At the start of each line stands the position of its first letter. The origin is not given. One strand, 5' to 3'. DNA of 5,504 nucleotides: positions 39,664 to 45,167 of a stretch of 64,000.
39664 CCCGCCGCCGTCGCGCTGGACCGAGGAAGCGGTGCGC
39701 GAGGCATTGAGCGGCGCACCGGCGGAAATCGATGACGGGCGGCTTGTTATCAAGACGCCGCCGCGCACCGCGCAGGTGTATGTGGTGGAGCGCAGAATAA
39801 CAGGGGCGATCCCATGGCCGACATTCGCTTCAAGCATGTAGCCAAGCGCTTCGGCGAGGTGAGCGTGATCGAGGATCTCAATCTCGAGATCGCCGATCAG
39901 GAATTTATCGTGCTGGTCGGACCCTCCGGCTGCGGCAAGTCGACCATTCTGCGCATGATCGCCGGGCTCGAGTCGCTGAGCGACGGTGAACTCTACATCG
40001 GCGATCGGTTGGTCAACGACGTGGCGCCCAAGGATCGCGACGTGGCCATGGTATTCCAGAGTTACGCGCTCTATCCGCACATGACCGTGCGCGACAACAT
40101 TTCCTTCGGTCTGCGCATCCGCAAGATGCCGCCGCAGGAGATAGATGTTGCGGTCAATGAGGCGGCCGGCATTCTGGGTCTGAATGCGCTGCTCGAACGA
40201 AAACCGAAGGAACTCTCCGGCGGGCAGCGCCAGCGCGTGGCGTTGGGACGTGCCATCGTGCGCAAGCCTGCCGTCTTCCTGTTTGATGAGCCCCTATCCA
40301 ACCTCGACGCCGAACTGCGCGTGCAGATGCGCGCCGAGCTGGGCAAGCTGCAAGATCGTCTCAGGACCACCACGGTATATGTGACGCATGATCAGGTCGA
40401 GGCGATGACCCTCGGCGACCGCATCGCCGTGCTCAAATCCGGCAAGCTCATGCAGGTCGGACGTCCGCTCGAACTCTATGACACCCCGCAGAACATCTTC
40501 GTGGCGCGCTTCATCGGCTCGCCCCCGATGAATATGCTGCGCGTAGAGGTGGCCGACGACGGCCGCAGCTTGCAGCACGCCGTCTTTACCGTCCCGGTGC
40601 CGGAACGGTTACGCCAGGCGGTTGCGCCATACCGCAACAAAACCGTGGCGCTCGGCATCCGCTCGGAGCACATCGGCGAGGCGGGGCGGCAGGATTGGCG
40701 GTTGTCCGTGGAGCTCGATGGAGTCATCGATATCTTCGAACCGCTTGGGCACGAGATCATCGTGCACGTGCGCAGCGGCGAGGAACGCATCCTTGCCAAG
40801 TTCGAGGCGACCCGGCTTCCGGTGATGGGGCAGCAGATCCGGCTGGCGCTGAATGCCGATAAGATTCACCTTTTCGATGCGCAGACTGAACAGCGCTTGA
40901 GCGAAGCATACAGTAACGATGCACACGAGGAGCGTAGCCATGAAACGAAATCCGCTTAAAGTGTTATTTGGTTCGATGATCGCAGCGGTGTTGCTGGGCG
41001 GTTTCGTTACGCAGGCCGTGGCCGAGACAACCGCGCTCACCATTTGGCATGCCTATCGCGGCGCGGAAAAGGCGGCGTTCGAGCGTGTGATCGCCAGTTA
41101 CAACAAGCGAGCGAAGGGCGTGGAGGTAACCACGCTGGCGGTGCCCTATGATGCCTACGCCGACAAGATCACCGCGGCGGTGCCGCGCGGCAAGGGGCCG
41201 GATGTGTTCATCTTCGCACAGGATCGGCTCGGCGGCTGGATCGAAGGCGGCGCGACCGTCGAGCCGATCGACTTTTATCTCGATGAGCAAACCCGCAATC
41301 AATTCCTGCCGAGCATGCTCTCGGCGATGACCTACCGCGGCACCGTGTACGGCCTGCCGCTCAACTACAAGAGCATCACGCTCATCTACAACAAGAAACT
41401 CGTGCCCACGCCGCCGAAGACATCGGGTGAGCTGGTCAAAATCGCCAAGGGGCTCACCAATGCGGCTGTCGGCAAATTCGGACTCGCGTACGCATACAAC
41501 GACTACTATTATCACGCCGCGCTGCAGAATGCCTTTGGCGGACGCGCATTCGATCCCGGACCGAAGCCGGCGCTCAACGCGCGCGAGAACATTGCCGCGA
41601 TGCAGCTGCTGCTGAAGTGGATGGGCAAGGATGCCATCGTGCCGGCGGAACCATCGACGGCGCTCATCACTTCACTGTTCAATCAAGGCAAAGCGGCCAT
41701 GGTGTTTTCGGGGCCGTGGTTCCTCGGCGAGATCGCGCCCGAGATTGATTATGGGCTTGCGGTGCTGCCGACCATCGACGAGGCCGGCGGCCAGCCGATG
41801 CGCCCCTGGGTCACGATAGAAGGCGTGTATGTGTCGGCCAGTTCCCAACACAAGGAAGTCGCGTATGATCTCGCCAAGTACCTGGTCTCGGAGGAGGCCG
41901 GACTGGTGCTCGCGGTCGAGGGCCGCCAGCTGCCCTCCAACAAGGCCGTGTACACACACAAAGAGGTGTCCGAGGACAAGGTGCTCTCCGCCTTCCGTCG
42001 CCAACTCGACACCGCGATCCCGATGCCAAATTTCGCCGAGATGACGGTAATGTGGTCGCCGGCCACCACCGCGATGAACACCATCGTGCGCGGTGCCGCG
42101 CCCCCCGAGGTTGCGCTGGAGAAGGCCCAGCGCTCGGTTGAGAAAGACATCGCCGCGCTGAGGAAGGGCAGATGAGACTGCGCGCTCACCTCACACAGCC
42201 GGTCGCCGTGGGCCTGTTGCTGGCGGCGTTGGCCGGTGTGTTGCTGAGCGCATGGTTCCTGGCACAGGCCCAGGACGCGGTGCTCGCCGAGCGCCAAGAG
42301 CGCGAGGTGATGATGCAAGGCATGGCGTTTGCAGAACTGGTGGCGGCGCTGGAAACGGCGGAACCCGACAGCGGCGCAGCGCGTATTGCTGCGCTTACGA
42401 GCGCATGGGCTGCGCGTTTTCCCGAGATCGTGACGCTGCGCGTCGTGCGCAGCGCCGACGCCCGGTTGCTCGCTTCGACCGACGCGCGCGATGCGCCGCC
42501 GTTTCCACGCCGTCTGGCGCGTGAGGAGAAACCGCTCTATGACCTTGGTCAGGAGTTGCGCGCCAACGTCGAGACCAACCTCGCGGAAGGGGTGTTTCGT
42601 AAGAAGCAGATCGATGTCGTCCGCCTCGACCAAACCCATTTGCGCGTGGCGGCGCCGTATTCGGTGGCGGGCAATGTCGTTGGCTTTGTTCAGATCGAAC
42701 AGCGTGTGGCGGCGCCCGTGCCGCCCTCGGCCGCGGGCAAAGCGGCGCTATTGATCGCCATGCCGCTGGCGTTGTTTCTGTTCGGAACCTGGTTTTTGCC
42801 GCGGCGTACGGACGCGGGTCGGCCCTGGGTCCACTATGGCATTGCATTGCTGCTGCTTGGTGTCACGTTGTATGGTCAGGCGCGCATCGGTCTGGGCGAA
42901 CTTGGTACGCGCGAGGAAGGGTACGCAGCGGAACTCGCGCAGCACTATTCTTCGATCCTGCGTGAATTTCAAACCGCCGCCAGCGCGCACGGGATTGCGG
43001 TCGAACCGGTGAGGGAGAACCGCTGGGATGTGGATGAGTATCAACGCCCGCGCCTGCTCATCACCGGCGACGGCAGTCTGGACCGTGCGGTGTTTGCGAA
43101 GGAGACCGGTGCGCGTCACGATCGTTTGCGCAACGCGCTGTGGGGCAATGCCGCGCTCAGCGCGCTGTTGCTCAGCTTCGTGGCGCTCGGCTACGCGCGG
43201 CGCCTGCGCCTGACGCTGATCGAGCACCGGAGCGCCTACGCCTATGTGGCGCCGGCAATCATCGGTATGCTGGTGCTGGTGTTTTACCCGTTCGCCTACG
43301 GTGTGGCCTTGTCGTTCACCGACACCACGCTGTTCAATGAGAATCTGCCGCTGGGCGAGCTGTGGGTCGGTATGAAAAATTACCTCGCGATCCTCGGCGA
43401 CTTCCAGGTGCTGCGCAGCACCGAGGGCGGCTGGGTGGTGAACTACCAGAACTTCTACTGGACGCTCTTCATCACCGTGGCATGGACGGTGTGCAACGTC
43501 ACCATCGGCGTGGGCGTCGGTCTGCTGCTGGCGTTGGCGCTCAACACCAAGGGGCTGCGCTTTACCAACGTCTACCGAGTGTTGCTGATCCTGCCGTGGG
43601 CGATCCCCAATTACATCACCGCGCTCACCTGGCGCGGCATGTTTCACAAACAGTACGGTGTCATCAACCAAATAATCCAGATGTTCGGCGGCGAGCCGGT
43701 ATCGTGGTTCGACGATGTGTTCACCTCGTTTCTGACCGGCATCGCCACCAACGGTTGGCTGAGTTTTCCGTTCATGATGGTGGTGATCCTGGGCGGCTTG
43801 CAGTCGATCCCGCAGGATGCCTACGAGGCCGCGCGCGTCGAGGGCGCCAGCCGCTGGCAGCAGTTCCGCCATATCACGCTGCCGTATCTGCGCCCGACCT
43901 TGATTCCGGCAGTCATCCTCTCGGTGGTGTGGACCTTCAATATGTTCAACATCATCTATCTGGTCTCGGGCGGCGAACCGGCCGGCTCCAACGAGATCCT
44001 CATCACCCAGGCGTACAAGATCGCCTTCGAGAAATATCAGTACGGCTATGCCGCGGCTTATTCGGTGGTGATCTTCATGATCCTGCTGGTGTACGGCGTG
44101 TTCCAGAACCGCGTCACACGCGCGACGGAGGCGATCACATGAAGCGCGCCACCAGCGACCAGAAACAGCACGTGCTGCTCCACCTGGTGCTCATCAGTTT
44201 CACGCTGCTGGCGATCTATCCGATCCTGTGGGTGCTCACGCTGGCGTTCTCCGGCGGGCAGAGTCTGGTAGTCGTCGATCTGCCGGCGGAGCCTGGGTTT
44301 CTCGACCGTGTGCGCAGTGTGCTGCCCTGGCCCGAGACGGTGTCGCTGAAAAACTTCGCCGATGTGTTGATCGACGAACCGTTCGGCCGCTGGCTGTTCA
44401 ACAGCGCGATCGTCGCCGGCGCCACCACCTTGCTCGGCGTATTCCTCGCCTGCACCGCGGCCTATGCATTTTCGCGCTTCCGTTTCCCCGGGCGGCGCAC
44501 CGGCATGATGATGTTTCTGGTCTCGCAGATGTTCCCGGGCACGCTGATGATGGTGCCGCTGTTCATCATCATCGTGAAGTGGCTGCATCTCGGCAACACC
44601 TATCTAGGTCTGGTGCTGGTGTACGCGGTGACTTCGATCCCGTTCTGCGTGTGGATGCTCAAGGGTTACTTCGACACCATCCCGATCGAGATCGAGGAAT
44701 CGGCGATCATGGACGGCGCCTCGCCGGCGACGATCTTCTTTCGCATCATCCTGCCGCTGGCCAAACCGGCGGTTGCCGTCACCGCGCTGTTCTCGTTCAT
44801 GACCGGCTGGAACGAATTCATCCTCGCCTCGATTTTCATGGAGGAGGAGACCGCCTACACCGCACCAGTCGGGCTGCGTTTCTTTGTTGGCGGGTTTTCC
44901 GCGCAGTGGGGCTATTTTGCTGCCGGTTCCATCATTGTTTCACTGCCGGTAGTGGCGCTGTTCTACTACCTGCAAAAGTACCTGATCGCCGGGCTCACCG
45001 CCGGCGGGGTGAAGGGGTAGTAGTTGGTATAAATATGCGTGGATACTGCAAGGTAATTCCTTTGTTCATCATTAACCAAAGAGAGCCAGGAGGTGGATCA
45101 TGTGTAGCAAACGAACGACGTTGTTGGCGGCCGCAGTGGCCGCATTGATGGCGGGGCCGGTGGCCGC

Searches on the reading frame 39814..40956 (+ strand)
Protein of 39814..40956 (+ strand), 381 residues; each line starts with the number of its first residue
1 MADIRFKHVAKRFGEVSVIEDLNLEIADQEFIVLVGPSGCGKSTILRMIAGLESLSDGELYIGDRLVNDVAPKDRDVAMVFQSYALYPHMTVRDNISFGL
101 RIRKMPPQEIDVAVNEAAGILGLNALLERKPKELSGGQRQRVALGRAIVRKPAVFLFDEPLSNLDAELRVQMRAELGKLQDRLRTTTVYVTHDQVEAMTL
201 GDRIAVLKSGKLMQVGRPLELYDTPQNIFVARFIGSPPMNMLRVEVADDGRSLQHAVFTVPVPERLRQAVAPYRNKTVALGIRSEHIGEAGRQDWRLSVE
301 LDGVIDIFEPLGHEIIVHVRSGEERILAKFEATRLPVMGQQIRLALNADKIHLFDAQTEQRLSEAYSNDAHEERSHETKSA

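Call 7: search_protein_families(library=pfam, proteins=[window:39814-40956:+], max_evalue=0.001)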
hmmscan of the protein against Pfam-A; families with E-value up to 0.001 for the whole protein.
window:39814-40956:+ (381 aa): 8 families
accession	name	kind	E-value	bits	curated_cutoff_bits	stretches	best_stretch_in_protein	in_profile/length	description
PF00005.33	ABC_tran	-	1.2e-30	107.3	25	1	20-161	2-136/137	ABC transporter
PF17912.7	OB_MalK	-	1.5e-12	48.6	27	1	235-287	1-53/53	MalK OB fold domain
PF08402.16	TOBE_2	-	1.5e-07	31.9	21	1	280-354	1-76/76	TOBE domain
PF13304.12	AAA_21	-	5e-05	23.9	27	0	31-54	1-24/304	AAA domain, putative AbiEii toxin, Type IV TA system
PF02463.25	SMC_N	-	7.1e-05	22.8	40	1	28-198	23-205/220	RecF/RecN/SMC N terminal domain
PF20703.3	nSTAND1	-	0.00045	20.4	27.1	0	13-52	17-54/379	Novel STAND NTPase 1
PF03193.22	RsgA_GTPase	-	0.00057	20.2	30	0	18-55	96-132/174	RsgA GTPase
PF13401.12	AAA_22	-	0.00098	19.9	27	0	28-51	4-27/130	AAA domain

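Call 33: search_protein_families(library=ncbifam, proteins=[window:39814-40956:+], max_evalue=0.00001)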
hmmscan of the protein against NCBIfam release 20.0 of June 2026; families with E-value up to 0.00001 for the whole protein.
window:39814-40956:+ (381 aa): 182 families (the best 25 are shown)
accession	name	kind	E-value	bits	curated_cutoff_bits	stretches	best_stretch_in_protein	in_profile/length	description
NF008653.0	PRK11650.1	subfamily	2e-144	481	432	1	1-362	1-355/357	sn-glycerol-3-phosphate ABC transporter ATP-binding protein UgpC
NF008233.0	PRK11000.1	equivalog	7.5e-125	416.6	568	1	1-357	1-356/369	maltose/maltodextrin ABC transporter ATP-binding protein MalK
NF006987.0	PRK09452.1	equivalog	4.2e-95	318.6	482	1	4-271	18-285/378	spermidine/putrescine ABC transporter ATP-binding protein PotA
NF040933.2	ABC_arch_GlcV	equivalog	4.7e-94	315.2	450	1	4-354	3-357/357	glucose ABC transporter ATP-binding protein GlcV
TIGR03265.1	PhnT2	equivalog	8.8e-92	308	457.7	1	4-354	5-352/353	putative 2-aminoethylphosphonate ABC transporter ATP-binding protein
TIGR01187.1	potA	subfamily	2.6e-89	299.5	355.6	1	34-333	1-300/325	polyamine ABC transporter ATP-binding protein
NF008513.0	PRK11432.1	equivalog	2.2e-85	286.6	496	1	5-346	8-339/351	ferric ABC transporter ATP-binding protein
NF043075.1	MMSYN1_0197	equivalog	1.6e-84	283.7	550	1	4-354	3-339/341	spermidine/putrescine ABC transporter ATP-binding protein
TIGR00968.1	3a0106s01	subfamily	7.2e-78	261.4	342.75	1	5-236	2-233/237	sulfate ABC transporter ATP-binding protein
TIGR03258.1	PhnT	equivalog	3e-77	260.1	499.15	1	3-354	8-357/359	2-aminoethylphosphonate ABC transport system ATP-binding subunit PhnT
NF040840.2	tungstate_WtpC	equivalog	7.4e-76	255.7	440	1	4-267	2-264/347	tungstate ABC transporter ATP-binding protein WtpC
NF008621.0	PRK11607.1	equivalog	1.3e-72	244.7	613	1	7-349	23-370/377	putrescine ABC transporter ATP-binding subunit PotG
NF008105.0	PRK10851.1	equivalog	3.2e-66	223.5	502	1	4-246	3-247/362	sulfate/thiosulfate ABC transporter ATP-binding protein CysA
TIGR01186.1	proV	subfamily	9e-63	212.6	326.6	1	14-276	4-271/363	betaine/proline/choline family ABC transporter ATP-binding protein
TIGR03415.1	ABC_choXWV_ATP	equivalog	1.2e-58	198.9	483.75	1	8-244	29-276/382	choline ABC transporter ATP-binding protein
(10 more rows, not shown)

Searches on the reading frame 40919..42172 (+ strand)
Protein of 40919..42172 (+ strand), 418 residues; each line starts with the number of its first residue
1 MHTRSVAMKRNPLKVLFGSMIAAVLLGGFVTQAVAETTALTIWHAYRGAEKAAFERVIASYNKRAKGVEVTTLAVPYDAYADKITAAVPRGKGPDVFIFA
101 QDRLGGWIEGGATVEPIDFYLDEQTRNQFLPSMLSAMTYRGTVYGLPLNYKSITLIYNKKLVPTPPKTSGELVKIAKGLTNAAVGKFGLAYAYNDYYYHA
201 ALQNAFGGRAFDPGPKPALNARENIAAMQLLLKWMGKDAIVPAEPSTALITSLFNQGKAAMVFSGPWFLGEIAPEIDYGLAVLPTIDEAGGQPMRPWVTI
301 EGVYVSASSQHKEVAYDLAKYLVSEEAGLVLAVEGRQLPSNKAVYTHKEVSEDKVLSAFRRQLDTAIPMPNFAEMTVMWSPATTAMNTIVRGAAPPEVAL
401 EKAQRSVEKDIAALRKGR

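Call 7: search_protein_families(library=pfam, proteins=[window:40919-42172:+], max_evalue=0.001)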
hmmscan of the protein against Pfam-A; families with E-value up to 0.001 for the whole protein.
window:40919-42172:+ (418 aa): 3 families
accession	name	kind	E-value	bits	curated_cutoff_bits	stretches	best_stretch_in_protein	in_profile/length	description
PF01547.30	SBP_bac_1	-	6.6e-38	131.9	26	1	51-327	7-305/307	Bacterial extracellular solute-binding protein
PF13416.11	SBP_bac_8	-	1.7e-36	126.9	27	1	58-354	3-275/279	Bacterial extracellular solute-binding protein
PF13531.11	SBP_bac_11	-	0.00066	19.9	25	0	49-330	8-220/227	Bacterial extracellular solute-binding protein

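Call 33: search_protein_families(library=ncbifam, proteins=[window:40919-42172:+], max_evalue=0.00001)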
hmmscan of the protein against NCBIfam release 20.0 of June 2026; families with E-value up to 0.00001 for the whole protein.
window:40919-42172:+ (418 aa): 3 families
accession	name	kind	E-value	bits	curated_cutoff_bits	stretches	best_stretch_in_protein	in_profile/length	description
NF007011.0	PRK09474.1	equivalog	7.3e-51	173.2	291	1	20-409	14-396/396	maltose/maltodextrin ABC transporter substrate-binding protein MalE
NF053763.1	ABCarbgalBndGanS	equivalog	2e-43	148.7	700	1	35-414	36-418/420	galactooligosaccharide ABC transporter substrate-binding protein GanS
TIGR03850.1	bind_CPR_0540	equivalog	3.3e-11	42.4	299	1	31-342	23-365/437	carbohydrate ABC transporter substrate-binding protein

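Call 46: search_solved_structures(query=window:40919-42172:+, max_evalue=1e-10)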
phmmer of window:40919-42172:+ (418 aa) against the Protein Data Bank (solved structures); distinct sequences matched with E-value up to 1e-10: 466 (the best 60 are shown).
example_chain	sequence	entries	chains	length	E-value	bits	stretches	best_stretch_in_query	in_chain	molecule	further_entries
8jbg_B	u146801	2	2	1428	8e-66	225.8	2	66-407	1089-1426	Neuromedin-K receptor (NK3R-pFastbac1) | NK3R-pFastbac1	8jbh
9vus_A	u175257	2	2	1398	3.9e-65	223.5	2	64-404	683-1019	Soluble cytochrome b562,2-oxoglutarate receptor 1,Soluble cytochrome b562,2-oxoglutarate r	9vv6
1elj_A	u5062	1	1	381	2.3e-50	174.9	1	39-396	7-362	MALTODEXTRIN-BINDING PROTEIN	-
2zyk_A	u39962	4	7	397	4e-48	167.5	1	47-414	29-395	Solute-binding protein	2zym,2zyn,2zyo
2gha_A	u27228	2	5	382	1.9e-45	158.6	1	58-410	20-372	maltose ABC transporter, periplasmic maltose-binding protein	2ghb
6dtu_A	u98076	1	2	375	2.4e-45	158.4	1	58-409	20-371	maltose-binding protein MalE1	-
6dts_A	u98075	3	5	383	2.3e-39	138.6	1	38-415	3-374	maltose-binding protein MalE2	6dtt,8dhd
2fnc_A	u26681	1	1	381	6e-39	137.3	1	61-415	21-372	maltose ABC transporter, periplasmic maltose-binding protein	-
6ffl_A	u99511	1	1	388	9.4e-38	133.4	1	39-412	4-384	Maltose/maltodextrin transport permease homologue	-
2gh9_A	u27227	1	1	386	1.9e-37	132.3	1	40-391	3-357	maltose/maltodextrin-binding protein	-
4hs7_A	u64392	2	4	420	9.5e-37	130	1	39-414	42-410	Bacterial extracellular solute-binding protein, putative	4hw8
1n3w_A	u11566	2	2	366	1.3e-35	126.3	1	66-407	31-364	Maltose-binding periplasmic protein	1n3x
1nl5_A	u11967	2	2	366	2.9e-35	125.2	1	66-407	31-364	Maltose-binding periplasmic protein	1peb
4o4b_A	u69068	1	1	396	3.3e-35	125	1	66-416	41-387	Extracellular solute-binding protein family 1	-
8dei_A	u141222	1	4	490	6.6e-35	124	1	66-416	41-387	Maltodextrin-binding protein,Chromatin assembly factor 1 subunit p90 fusion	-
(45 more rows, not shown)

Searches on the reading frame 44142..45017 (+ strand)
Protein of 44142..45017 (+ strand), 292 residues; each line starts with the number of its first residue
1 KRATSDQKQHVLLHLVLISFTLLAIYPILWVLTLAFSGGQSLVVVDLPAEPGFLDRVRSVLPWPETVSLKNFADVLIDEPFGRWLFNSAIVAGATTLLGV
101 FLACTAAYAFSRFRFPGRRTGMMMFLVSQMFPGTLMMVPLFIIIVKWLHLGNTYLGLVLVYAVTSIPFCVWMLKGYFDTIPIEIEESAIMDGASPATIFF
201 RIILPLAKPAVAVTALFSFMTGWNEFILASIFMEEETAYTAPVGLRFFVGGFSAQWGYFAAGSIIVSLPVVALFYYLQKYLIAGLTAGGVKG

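Call 7: search_protein_families(library=pfam, proteins=[window:44142-45017:+], max_evalue=0.001)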
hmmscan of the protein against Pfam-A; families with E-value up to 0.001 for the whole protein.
window:44142-45017:+ (292 aa): 1 family
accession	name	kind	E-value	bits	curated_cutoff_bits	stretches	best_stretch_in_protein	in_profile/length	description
PF00528.27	BPD_transp_1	-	1.2e-18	67.9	26.4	1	99-282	1-179/184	Binding-protein-dependent transport system inner membrane component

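Call 33: search_protein_families(library=ncbifam, proteins=[window:44142-45017:+], max_evalue=0.00001)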
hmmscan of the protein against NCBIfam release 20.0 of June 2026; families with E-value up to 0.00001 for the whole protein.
window:44142-45017:+ (292 aa): 13 families
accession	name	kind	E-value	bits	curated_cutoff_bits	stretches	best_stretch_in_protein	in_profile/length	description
NF008231.0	PRK10998.1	equivalog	4.9e-53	180.6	261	1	3-292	6-296/296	maltose ABC transporter permease MalG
NF040932.1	ABC_arch_GlcU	equivalog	1.4e-30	106.9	340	1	57-289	36-268/272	glucose ABC transporter permease GlcU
NF008210.0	PRK10973.1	equivalog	1.1e-24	87.6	297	1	77-286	69-277/281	sn-glycerol-3-phosphate ABC transporter permease UgpE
NF007047.0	PRK09500.1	equivalog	3.3e-14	53.1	326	1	78-233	53-206/257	spermidine/putrescine ABC transporter permease PotC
TIGR01581.1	Mo_ABC_porter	hypoth_equivalog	1.3e-12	47.7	210.3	1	70-246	8-195/225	ABC transporter permease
TIGR02141.1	modB_ABC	equivalog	1e-10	41.6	182.6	1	89-278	4-206/208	molybdate ABC transporter permease subunit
NF040839.1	tungstate_WtpB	equivalog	2.6e-10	40.4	340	1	70-226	31-197/251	tungstate ABC transporter permease WtpB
TIGR02139.1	permease_CysT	equivalog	2.3e-09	37.2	246.1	1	96-274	63-250/265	sulfate ABC transporter permease subunit CysT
NF008208.0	PRK10971.1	equivalog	5.1e-09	36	415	1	93-266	68-250/277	sulfate/thiosulfate ABC transporter permease CysT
TIGR03262.1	PhnU2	equivalog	7.2e-09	34.8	593.25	1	66-226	37-205/546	putative 2-aminoethylphosphonate ABC transporter permease subunit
NF006939.0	PRK09421.1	equivalog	5.6e-08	32.5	262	1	88-232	15-171/230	molybdate ABC transporter permease subunit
NF011624.0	PRK15050.1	equivalog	1.4e-07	30.9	247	0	146-230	153-237/297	2-aminoethylphosphonate ABC transporter permease subunit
TIGR00969.1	3a0106s02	subfamily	3.8e-06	26.6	240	0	90-231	68-220/272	sulfate ABC transporter permease subunit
